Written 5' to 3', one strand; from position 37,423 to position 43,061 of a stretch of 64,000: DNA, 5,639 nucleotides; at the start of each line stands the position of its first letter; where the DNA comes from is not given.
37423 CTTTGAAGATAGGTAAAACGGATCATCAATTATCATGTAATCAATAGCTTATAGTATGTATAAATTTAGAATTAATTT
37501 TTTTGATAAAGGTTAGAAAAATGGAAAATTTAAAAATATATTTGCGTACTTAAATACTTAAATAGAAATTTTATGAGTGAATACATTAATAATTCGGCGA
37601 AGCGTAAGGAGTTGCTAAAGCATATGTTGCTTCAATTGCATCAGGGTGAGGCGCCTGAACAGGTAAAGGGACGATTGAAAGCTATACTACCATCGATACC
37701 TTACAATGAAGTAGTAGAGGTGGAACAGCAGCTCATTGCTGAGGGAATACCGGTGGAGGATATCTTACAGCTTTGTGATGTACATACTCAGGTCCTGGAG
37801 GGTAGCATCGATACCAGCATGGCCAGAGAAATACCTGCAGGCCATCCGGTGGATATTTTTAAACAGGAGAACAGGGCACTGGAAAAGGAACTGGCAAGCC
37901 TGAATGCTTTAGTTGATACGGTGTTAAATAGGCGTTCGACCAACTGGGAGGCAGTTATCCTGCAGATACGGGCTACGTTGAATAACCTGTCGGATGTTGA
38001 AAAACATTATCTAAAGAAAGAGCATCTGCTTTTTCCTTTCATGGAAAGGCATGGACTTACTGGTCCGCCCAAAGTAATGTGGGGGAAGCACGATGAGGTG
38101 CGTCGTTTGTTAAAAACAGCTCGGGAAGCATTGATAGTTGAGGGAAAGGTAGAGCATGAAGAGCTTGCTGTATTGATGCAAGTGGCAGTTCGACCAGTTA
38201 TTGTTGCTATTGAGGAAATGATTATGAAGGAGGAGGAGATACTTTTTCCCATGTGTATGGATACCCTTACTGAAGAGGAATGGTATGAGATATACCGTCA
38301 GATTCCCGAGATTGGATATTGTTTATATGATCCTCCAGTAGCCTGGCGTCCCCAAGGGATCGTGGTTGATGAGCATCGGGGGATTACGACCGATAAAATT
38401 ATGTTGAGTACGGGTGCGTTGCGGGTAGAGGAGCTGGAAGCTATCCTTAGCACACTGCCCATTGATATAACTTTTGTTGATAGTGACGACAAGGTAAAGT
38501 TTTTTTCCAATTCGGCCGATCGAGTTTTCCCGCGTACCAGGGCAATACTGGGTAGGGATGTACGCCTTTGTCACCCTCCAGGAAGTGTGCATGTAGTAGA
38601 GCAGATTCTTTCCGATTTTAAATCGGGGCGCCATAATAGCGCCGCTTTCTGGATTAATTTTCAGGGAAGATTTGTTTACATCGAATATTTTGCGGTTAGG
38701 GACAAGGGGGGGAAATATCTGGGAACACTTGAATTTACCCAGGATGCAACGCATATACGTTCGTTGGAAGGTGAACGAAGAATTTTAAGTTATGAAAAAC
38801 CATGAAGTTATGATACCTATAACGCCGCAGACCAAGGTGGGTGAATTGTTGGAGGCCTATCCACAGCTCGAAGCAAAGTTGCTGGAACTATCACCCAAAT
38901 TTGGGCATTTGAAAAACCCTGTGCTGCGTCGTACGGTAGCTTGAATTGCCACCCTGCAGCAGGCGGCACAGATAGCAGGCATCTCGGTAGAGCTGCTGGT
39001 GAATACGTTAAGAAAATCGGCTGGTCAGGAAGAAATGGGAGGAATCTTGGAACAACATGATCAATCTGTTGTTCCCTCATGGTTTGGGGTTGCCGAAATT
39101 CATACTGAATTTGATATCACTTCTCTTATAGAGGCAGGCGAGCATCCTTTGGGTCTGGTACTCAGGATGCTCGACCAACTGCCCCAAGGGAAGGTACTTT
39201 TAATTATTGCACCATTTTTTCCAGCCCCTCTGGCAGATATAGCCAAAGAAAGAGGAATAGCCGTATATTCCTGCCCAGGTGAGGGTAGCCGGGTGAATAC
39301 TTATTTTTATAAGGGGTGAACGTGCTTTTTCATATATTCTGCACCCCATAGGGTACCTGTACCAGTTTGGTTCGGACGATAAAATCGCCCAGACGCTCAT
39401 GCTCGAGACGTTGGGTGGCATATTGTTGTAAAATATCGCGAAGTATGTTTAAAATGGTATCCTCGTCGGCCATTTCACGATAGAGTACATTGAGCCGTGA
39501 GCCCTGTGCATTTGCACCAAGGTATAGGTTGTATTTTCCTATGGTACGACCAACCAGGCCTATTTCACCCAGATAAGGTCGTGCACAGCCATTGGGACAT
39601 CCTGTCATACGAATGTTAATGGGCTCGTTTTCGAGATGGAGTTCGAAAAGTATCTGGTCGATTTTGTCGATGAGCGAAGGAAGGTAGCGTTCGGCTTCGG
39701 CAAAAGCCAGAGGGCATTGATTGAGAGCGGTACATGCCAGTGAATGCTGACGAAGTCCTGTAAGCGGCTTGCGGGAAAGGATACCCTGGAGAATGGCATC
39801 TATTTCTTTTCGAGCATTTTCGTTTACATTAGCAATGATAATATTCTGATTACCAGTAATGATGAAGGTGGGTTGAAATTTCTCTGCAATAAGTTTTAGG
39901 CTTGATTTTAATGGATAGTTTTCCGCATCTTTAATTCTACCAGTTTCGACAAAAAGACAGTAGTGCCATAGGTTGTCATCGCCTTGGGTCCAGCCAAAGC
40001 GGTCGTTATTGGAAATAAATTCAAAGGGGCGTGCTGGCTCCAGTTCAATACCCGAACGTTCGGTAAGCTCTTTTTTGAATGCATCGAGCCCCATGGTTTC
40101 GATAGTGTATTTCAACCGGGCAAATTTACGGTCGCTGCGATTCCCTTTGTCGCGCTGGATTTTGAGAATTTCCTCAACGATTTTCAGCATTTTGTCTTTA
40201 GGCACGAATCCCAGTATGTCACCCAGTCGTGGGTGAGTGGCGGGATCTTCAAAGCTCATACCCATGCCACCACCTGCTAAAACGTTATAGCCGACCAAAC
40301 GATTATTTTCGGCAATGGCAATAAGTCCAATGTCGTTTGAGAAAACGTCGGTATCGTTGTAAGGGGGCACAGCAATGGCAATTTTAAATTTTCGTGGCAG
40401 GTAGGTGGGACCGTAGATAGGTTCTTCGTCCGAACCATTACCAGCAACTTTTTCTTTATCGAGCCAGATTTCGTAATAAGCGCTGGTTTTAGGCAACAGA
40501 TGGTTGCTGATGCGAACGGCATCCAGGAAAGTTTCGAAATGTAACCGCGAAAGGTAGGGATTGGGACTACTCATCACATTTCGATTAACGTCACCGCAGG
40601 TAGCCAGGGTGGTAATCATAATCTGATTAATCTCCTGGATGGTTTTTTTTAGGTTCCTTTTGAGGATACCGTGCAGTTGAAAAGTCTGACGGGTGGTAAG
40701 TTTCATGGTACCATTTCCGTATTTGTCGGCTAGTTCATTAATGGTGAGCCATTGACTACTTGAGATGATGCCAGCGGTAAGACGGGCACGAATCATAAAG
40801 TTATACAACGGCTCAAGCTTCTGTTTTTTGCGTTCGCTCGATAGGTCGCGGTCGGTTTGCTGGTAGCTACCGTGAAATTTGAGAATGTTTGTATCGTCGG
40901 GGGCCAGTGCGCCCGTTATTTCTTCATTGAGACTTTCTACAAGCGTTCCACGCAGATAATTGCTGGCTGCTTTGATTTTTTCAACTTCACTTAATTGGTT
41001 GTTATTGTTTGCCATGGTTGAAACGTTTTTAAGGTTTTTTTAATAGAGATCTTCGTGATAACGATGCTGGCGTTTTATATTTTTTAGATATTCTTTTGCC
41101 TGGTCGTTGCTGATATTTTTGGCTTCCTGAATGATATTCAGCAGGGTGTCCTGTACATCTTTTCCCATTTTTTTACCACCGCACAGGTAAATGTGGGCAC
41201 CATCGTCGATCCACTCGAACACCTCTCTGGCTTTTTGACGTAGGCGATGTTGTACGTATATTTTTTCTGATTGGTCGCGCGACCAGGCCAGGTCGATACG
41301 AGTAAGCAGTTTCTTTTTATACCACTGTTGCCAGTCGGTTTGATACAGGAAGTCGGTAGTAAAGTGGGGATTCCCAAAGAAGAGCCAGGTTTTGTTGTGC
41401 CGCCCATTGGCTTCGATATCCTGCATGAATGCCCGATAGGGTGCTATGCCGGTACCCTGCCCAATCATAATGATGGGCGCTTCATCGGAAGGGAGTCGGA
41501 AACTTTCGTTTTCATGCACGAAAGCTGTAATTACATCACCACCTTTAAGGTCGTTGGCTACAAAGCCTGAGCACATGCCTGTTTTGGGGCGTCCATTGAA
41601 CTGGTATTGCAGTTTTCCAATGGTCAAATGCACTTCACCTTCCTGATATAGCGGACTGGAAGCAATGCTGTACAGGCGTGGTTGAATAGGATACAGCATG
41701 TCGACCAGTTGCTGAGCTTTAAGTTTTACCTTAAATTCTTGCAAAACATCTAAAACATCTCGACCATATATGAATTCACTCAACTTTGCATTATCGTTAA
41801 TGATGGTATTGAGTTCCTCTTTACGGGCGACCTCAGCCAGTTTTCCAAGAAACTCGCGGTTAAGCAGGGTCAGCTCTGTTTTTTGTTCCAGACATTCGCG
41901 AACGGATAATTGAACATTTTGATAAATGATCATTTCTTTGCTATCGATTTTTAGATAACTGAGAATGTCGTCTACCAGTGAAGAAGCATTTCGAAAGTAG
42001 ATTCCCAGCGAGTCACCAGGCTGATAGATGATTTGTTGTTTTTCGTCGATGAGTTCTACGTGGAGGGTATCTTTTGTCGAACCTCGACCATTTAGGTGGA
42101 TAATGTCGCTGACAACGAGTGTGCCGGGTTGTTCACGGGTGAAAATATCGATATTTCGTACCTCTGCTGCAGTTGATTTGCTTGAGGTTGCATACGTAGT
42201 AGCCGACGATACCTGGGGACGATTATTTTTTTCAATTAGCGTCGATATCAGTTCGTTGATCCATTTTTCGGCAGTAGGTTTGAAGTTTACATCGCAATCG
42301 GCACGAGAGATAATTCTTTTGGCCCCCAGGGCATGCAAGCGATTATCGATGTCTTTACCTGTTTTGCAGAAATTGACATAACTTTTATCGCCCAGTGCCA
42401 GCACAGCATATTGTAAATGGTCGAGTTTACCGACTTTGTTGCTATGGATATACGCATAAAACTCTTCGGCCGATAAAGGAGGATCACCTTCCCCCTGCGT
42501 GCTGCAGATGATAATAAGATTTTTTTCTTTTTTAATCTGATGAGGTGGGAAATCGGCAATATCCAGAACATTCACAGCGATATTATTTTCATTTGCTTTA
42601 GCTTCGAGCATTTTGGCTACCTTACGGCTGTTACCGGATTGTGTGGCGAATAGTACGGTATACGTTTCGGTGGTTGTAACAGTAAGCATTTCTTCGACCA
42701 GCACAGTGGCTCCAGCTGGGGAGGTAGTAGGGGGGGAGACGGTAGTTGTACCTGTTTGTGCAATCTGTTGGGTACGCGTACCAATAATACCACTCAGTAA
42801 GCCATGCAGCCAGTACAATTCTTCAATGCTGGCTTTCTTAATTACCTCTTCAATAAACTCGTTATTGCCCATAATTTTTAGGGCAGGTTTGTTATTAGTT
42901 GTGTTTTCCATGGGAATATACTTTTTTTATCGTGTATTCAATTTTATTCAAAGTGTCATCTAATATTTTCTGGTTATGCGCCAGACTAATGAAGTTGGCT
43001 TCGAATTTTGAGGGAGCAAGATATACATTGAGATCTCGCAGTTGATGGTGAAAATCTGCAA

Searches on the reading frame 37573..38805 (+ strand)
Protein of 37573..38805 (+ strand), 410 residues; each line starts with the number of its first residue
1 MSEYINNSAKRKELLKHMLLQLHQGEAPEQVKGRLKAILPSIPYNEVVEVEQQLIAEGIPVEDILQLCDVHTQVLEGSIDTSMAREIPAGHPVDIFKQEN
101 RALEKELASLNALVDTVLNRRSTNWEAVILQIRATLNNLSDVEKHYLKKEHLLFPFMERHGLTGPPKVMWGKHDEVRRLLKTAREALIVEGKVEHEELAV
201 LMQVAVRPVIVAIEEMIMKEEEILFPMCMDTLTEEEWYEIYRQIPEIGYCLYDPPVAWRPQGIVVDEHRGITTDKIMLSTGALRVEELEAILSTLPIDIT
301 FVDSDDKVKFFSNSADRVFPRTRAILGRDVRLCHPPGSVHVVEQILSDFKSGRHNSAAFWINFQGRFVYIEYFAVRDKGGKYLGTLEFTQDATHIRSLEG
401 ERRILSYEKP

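Call 11: search_protein_families(library=pfam, proteins=[window:37573-38805:+])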
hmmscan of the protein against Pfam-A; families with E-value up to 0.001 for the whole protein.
window:37573-38805:+ (410 aa): 3 families
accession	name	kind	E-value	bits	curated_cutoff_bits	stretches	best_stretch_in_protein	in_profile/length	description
PF13596.12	PAS_10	-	4.9e-26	91.9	22.1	1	288-392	1-105/106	PAS domain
PF04282.18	DUF438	-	2.3e-23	82.3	25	1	15-80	1-66/67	Family of unknown function (DUF438)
PF01814.28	Hemerythrin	-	7.2e-19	69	25.3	1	91-228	1-127/127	Hemerythrin HHE cation binding domain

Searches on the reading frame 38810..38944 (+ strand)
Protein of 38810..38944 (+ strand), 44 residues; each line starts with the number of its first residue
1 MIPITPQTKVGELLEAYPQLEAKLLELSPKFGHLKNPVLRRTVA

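Call 26: find_encoding_contigs(protein=window:38810-38944:+, flank=3000, max_places=10)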
Protein window:38810-38944:+ (44 aa): 10 contigs read that carry it; 2 places shown.
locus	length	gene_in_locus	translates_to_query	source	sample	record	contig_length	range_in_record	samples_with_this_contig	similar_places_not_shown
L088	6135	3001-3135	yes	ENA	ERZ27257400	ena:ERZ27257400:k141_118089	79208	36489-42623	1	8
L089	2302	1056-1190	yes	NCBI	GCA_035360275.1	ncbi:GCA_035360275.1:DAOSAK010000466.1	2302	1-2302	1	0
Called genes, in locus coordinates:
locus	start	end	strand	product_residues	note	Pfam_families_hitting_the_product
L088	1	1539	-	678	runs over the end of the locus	PF22848:ASD1_dom, PF06964:Alpha-L-AF_C, PF07691:PA14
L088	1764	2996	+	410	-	PF04282:DUF438, PF01814:Hemerythrin, PF13596:PAS_10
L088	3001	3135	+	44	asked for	PF08984:DUF1858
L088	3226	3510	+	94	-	PF10006:DUF2249 (weak)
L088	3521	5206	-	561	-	PF03460:NIR_SIR_ferr, PF01077:NIR_SIR, PF03460:NIR_SIR_ferr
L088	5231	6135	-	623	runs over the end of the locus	PF00258:Flavodoxin_1, PF00667:FAD_binding_1, PF00175:NAD_binding_1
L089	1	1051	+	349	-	PF01814:Hemerythrin, PF13596:PAS_10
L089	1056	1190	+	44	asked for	PF08984:DUF1858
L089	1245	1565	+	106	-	PF10006:DUF2249 (weak)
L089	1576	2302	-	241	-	PF03460:NIR_SIR_ferr, PF01077:NIR_SIR (weak)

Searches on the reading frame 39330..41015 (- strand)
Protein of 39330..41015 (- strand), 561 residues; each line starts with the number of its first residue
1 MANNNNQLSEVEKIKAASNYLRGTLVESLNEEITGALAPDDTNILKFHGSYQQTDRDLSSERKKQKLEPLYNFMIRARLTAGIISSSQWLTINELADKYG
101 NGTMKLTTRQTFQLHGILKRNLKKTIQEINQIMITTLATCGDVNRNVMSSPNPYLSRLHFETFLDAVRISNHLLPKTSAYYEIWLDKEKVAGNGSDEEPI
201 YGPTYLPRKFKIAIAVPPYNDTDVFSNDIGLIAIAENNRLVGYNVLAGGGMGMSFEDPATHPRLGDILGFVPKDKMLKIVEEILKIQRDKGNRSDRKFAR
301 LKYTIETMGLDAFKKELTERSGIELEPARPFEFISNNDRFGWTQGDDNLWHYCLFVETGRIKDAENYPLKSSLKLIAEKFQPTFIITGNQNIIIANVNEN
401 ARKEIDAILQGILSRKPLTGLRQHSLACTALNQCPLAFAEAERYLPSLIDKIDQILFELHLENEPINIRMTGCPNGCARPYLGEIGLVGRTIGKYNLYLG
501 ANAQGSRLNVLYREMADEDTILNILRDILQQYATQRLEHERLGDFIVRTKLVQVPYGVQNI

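Call 11: search_protein_families(library=pfam, proteins=[window:39330-41015:-])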
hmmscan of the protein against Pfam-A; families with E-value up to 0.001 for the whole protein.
window:39330-41015:- (561 aa): 2 families
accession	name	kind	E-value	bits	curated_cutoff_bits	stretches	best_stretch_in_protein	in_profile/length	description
PF01077.27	NIR_SIR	-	1e-46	158.7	27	2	169-323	6-156/158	Nitrite and sulphite reductase 4Fe-4S domain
PF03460.22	NIR_SIR_ferr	-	3.6e-29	100.7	24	2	72-131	8-68/69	Nitrite/Sulfite reductase ferredoxin-like half domain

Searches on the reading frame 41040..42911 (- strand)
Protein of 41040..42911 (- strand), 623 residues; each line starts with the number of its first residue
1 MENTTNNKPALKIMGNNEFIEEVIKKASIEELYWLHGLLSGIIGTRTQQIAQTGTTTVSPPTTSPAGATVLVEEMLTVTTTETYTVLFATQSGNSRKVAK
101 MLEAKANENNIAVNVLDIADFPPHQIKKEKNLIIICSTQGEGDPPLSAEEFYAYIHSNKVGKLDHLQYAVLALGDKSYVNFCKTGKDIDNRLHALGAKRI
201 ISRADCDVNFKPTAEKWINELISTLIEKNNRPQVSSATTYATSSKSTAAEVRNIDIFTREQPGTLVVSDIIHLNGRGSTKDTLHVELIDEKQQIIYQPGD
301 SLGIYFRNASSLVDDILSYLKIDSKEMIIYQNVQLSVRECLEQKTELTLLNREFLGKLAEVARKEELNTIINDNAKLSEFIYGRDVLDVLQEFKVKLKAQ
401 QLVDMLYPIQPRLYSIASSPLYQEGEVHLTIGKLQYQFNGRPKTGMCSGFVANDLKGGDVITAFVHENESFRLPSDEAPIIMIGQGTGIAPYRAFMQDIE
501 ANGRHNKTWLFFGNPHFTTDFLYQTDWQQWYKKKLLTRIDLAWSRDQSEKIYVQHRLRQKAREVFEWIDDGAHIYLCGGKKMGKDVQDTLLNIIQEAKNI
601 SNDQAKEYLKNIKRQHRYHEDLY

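Call 11: search_protein_families(library=pfam, proteins=[window:41040-42911:-])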
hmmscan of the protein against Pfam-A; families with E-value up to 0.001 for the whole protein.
window:41040-42911:- (623 aa): 3 families
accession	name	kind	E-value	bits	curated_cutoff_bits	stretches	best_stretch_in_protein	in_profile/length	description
PF00258.30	Flavodoxin_1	-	4.7e-29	101.8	25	1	86-208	1-129/143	Flavodoxin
PF00667.26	FAD_binding_1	-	2.2e-23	83.5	32.3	1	261-450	7-222/222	FAD binding domain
PF00175.26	NAD_binding_1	-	3.7e-18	66.6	22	1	482-587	1-108/109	Oxidoreductase NAD-binding domain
